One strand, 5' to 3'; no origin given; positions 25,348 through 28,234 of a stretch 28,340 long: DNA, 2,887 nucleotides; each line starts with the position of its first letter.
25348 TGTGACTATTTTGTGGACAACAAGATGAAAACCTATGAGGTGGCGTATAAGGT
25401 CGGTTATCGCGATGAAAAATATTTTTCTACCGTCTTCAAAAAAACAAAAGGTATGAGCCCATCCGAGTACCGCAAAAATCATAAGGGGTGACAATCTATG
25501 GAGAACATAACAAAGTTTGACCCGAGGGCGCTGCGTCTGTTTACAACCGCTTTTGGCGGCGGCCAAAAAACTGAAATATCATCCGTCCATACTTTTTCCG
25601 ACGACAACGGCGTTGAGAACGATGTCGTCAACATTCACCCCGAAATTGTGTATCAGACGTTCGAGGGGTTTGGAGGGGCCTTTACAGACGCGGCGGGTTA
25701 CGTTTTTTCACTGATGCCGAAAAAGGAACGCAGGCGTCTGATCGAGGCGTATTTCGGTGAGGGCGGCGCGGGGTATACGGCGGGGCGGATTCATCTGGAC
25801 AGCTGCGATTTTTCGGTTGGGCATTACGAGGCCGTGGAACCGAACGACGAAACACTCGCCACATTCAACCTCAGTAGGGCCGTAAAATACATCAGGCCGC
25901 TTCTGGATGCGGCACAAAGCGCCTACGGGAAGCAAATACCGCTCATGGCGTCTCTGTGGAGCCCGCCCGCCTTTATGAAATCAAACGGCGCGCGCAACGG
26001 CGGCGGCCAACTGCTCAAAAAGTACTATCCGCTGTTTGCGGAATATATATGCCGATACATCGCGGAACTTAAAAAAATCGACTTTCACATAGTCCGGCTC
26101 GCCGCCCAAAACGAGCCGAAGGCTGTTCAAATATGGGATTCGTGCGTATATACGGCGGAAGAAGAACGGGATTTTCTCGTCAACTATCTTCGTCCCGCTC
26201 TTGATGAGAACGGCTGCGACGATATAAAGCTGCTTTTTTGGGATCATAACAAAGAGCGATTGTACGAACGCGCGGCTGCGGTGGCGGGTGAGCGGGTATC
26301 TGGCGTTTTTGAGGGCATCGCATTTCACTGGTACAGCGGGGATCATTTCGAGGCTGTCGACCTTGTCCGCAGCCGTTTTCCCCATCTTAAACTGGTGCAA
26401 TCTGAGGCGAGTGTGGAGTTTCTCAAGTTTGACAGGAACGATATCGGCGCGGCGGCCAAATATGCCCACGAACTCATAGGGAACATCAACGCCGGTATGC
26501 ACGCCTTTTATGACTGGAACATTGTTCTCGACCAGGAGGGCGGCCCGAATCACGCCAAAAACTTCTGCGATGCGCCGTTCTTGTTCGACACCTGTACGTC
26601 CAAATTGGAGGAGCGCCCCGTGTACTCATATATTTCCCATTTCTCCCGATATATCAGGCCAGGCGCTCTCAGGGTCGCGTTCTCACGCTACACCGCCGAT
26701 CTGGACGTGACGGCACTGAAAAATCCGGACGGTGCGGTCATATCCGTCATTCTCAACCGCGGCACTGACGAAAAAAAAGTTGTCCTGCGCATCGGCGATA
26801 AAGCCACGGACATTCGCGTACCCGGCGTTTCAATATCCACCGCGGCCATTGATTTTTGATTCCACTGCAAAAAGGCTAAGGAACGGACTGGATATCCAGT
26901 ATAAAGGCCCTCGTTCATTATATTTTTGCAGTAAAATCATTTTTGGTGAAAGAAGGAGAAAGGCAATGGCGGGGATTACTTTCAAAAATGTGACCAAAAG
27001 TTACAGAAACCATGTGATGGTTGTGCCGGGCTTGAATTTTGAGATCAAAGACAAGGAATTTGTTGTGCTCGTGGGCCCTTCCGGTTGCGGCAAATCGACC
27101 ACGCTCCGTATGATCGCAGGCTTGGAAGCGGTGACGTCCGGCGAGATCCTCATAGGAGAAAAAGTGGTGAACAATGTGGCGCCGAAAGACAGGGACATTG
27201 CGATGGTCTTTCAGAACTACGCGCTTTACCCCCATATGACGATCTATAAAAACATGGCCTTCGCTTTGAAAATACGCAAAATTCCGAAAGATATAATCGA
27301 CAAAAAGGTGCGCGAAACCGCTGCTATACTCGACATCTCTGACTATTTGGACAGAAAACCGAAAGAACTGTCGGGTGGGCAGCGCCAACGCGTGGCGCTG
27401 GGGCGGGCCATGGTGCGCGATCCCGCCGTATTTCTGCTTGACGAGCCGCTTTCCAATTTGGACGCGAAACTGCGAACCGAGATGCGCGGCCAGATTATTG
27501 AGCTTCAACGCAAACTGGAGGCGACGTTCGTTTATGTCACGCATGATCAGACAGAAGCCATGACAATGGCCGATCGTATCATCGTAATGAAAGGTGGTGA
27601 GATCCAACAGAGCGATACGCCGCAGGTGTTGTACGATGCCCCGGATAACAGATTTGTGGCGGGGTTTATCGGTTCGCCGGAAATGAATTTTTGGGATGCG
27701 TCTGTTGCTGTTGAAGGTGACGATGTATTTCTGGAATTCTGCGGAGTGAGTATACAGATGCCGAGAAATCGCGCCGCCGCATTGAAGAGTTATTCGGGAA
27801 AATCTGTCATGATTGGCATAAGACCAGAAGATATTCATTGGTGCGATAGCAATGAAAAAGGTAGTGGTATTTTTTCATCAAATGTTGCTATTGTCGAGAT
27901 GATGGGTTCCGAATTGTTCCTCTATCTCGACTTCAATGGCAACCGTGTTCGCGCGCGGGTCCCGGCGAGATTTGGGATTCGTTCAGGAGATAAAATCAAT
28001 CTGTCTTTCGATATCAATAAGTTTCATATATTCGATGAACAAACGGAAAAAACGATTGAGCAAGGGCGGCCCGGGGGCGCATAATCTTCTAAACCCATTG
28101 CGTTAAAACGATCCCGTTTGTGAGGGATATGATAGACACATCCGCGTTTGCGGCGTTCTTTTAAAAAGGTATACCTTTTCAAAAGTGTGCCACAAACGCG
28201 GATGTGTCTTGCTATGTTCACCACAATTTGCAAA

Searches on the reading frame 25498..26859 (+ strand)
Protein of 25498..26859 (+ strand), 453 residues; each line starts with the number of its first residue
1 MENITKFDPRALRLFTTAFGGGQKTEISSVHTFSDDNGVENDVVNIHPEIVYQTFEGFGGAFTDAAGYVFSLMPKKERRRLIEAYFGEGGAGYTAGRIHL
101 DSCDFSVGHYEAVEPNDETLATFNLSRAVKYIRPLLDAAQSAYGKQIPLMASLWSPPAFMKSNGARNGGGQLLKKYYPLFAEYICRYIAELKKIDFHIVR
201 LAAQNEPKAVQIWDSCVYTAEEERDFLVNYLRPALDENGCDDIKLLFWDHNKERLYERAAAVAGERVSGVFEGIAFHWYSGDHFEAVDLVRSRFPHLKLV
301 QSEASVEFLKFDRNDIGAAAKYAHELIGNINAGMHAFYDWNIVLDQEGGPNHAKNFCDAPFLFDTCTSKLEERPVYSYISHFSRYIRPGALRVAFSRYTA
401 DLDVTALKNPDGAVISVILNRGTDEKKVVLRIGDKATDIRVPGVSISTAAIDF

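Call 15: search_protein_families(library=pfam, proteins=[window:25498-26859:+], max_evalue=0.001)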
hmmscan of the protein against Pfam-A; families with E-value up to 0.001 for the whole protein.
window:25498-26859:+ (453 aa): 3 families
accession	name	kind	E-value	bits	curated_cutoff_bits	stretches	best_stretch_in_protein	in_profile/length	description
PF02055.22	Glyco_hydro_30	-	1e-53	183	23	1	56-386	2-348/348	Glycosyl hydrolase family 30 TIM-barrel domain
PF17189.10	Glyco_hydro_30C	-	5.8e-11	42.8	22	1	389-448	1-64/65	Glycosyl hydrolase family 30 beta sandwich domain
PF02057.21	Glyco_hydro_59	-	0.00092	19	27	0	143-343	86-255/294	Glycosyl hydrolase family 59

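Call 89: search_solved_structures(query=window:25498-26859:+, max_evalue=1e-10)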
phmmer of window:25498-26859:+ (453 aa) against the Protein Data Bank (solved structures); distinct sequences matched with E-value up to 1e-10: 16.
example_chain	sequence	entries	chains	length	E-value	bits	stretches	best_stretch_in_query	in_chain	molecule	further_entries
2wnw_A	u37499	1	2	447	7.1e-93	314.9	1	41-448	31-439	ACTIVATED BY TRANSCRIPTION FACTOR SSRB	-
1ogs_A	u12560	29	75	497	8.9e-58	199.3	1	22-446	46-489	Glucosylceramidase | Acid beta-glucosidase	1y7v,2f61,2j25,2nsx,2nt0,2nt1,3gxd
2wkl_A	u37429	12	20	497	9e-58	199.2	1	22-446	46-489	GLUCOSYLCERAMIDASE | Lysosomal acid glucosylceramidase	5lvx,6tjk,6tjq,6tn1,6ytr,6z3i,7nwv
2v3d_A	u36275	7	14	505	9.4e-58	199.2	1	22-446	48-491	GLUCOSYLCERAMIDASE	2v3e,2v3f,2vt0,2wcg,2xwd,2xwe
9f9z_A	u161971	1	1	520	1.1e-57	199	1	22-446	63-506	Lysosomal acid glucosylceramidase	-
6t13_A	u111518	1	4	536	1.2e-57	198.9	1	22-446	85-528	Glucosylceramidase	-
9fa3_A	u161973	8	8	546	1.2e-57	198.8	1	22-446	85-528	Lysosomal acid glucosylceramidase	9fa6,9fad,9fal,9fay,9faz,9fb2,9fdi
3ke0_A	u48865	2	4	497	4.4e-57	197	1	22-446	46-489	Glucosylceramidase | Glucocerebrosidase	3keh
5ngk_A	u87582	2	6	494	6.4e-36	127.2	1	32-447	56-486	Glucosylceramidase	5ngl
7n6h_A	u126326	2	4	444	1.4e-20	76.6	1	44-429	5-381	AcXbh30A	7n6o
1nof_A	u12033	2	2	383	9.4e-16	60.7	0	137-228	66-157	xylanase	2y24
7o0e_G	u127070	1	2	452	2.9e-14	55.8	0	49-237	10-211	GH30 family xylanase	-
8cbc_A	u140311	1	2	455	2.9e-14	55.8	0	49-237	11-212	GH30 family xylanase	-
7ncx_AAA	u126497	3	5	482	3.5e-14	55.6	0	49-237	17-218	GH30 family xylanase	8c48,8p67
6iuj_A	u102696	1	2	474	2.3e-12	49.6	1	44-440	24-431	GH30 Xylanase B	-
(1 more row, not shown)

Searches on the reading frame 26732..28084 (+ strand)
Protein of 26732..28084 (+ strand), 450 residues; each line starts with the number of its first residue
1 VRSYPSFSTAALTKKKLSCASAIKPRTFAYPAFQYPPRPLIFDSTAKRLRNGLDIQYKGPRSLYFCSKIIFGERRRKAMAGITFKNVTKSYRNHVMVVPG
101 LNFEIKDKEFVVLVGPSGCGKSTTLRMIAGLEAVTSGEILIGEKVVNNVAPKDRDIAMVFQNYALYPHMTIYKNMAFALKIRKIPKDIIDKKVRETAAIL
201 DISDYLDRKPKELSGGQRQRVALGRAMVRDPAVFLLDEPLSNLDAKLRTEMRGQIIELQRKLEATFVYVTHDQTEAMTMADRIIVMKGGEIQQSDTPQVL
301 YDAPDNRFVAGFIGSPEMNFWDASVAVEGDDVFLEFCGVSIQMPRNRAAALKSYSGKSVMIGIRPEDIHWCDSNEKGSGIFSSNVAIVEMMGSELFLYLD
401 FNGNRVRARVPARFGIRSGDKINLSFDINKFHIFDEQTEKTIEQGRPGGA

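Call 15: search_protein_families(library=pfam, proteins=[window:26732-28084:+], max_evalue=0.001)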
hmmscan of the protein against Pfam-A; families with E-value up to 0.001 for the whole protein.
window:26732-28084:+ (450 aa): 7 families
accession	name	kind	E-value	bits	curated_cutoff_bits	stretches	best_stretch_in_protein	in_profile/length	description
PF00005.33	ABC_tran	-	1.9e-32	113.1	25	1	100-240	3-136/137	ABC transporter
PF17912.7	OB_MalK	-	5.2e-15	56.5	27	1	314-368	1-53/53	MalK OB fold domain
PF08402.16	TOBE_2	-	5.2e-07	30.1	21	1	361-434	1-76/76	TOBE domain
PF02463.25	SMC_N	-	2.9e-06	27.3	40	1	107-285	23-210/220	RecF/RecN/SMC N terminal domain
PF13304.12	AAA_21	-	6.1e-06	27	27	0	200-273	225-300/304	AAA domain, putative AbiEii toxin, Type IV TA system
PF03215.21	Rad17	-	0.00021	21.7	23.8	1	104-175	41-112/186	Rad17 P-loop domain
PF13401.12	AAA_22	-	0.00067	20.4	27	0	107-132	4-29/130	AAA domain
